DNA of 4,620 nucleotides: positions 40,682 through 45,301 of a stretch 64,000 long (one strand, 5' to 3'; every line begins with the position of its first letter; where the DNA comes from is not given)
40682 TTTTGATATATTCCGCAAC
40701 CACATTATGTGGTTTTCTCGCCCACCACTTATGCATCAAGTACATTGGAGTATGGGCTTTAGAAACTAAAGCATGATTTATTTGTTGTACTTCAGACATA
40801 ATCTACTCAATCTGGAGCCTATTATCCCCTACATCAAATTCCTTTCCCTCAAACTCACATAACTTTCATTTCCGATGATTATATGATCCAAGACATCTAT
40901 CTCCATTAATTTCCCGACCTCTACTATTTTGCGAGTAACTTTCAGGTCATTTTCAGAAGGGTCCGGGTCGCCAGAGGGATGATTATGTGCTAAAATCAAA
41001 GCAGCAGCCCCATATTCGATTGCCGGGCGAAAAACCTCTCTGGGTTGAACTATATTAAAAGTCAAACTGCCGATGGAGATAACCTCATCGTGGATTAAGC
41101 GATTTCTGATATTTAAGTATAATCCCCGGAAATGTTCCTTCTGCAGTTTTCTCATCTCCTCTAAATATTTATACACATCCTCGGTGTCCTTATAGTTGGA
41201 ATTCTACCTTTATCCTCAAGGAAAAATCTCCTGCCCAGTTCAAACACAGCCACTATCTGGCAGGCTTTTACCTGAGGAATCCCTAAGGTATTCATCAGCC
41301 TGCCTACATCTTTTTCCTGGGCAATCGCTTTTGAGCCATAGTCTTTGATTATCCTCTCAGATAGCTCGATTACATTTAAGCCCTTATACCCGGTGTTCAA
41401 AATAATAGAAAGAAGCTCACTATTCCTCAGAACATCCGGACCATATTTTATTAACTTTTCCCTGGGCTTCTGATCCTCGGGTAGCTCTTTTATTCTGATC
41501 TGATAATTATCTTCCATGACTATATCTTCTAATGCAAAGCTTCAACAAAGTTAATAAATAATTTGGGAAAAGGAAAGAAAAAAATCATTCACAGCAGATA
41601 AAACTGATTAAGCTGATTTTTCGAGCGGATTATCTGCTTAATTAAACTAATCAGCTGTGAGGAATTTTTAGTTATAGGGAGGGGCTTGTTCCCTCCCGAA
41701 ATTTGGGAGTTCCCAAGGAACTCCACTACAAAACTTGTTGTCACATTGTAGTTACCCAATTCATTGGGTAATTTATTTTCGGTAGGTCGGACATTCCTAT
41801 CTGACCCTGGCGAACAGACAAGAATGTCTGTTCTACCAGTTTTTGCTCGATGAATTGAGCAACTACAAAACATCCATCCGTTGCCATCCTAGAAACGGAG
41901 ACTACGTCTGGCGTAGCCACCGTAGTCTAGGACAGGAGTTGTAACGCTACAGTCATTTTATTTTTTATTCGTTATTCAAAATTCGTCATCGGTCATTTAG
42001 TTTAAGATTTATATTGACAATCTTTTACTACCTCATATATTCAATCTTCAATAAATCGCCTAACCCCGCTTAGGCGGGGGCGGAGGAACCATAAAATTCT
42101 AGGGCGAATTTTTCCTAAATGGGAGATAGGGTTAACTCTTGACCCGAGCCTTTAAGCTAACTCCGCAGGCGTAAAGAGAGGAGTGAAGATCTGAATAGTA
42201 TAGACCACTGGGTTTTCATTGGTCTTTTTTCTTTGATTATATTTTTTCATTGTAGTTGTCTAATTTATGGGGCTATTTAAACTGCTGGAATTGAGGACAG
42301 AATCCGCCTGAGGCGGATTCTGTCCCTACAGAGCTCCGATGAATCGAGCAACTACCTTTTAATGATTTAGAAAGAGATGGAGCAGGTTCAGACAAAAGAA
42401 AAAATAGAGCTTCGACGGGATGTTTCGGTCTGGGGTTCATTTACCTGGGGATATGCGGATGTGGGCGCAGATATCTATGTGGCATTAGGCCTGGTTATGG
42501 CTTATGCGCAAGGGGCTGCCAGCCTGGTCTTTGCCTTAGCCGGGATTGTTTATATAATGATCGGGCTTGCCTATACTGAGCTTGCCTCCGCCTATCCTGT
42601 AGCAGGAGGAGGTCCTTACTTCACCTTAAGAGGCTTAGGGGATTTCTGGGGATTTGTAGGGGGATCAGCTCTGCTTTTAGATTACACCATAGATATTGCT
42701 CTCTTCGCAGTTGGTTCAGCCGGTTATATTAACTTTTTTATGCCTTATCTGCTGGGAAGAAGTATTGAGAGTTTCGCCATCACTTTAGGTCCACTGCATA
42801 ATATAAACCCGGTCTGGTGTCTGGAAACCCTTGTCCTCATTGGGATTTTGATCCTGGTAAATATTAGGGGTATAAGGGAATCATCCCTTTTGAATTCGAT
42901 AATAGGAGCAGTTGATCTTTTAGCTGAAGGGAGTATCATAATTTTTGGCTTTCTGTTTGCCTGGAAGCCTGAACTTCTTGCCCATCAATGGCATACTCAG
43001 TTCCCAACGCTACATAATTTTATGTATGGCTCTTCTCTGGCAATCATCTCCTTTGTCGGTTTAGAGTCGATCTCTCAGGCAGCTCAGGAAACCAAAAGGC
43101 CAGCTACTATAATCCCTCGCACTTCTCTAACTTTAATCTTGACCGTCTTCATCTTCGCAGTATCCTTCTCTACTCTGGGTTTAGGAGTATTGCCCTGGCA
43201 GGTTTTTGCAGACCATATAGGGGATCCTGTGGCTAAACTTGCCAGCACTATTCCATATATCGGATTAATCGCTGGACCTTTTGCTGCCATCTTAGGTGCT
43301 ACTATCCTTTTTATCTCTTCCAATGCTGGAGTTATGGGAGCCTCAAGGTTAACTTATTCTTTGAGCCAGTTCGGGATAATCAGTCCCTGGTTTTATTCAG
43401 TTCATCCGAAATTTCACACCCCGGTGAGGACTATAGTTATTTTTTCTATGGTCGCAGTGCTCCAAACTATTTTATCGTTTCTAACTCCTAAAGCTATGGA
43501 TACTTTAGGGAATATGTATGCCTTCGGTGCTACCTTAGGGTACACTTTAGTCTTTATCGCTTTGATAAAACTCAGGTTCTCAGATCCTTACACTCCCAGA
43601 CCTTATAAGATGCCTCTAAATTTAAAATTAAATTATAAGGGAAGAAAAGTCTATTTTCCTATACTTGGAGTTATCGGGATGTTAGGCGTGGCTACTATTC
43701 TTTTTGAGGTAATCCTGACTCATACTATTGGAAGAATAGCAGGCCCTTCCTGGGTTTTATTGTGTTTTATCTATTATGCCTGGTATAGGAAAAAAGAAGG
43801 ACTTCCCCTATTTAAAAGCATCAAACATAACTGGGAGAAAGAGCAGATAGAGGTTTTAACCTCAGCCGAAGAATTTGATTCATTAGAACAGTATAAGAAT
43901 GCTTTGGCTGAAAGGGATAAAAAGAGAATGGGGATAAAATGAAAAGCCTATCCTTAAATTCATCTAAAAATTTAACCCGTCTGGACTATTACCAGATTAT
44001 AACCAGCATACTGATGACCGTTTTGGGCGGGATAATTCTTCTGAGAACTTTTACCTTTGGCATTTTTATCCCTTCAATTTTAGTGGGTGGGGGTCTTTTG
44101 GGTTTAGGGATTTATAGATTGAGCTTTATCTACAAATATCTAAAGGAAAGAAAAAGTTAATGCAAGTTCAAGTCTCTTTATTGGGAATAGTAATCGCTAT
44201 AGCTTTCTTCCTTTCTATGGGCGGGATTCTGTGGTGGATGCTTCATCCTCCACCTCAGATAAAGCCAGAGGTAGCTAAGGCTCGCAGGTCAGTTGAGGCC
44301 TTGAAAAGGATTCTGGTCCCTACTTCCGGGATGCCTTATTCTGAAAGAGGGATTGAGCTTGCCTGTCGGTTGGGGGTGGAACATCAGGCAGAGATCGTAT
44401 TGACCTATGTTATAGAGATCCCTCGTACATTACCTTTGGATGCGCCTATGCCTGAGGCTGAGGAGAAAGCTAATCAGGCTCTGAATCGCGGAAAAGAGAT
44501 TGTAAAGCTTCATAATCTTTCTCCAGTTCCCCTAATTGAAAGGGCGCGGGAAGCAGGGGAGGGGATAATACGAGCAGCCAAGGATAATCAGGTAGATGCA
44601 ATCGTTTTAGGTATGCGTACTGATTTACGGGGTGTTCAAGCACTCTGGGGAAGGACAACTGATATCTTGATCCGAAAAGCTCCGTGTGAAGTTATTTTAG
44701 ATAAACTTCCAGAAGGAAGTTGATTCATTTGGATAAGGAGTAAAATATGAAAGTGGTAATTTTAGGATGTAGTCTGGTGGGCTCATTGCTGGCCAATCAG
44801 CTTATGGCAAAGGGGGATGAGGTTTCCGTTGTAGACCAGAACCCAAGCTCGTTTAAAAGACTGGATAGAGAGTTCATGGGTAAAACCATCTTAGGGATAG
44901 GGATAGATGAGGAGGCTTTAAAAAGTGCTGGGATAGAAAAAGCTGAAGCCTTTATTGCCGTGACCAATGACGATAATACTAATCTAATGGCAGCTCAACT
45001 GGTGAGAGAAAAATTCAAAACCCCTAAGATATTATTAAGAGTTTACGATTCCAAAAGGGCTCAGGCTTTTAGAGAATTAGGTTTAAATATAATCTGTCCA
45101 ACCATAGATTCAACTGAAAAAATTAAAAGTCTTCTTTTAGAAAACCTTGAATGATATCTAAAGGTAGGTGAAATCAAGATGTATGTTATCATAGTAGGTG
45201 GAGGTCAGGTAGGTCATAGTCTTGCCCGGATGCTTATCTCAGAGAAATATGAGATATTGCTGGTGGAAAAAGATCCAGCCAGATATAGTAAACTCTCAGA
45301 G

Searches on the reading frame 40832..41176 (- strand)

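Call 47: search_protein_families(library=pfam, proteins=[window:40832-41176:-], max_evalue=0.01)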
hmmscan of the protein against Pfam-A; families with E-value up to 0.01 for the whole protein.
window:40832-41176:- (115 aa): 2 families
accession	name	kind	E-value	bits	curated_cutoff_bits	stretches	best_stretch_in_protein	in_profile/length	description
PF04002.20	RadC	-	5.4e-43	146.2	22.1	1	2-113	8-120/121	RadC-like JAB domain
PF14464.11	Prok-JAB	-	0.0034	17.7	25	1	39-101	46-100/114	Prokaryotic homologs of the JAB domain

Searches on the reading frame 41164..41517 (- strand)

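Call 47: search_protein_families(library=pfam, proteins=[window:41164-41517:-], max_evalue=0.01)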
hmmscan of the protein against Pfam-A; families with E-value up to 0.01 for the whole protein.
window:41164-41517:- (118 aa): 1 family
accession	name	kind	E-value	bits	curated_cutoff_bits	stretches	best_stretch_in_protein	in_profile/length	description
PF20582.4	UPF0758_N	-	5.6e-20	71.7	27.1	1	9-86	1-77/77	UPF0758 N-terminal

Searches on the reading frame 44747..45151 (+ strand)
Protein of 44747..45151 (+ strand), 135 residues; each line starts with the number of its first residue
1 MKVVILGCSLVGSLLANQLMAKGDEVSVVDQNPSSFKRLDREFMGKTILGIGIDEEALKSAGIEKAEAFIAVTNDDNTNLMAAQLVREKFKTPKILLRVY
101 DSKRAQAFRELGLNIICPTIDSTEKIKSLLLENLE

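Call 47: search_protein_families(library=pfam, proteins=[window:44747-45151:+], max_evalue=0.01)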
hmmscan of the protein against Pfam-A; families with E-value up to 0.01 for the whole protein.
window:44747-45151:+ (135 aa): 5 families
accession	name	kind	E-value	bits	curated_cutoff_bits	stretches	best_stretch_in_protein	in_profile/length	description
PF02254.24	TrkA_N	-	5.7e-27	94.8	23.8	1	3-116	1-113/116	TrkA-N domain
PF13241.12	NAD_binding_7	-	0.00063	20.7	22.1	1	2-105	9-97/104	Putative NAD(P)-binding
PF03807.23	F420_oxidored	-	0.00084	20.3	21.6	1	2-82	1-77/94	NADP oxidoreductase coenzyme F420-dependent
PF00070.33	Pyr_redox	-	0.0041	18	22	0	2-43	1-42/82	Pyridine nucleotide-disulphide oxidoreductase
PF06690.17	HcgC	-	0.0058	16.7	31.4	1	2-35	45-77/248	FeGP cofactor biosynthesis protein, methyltransferase HcgC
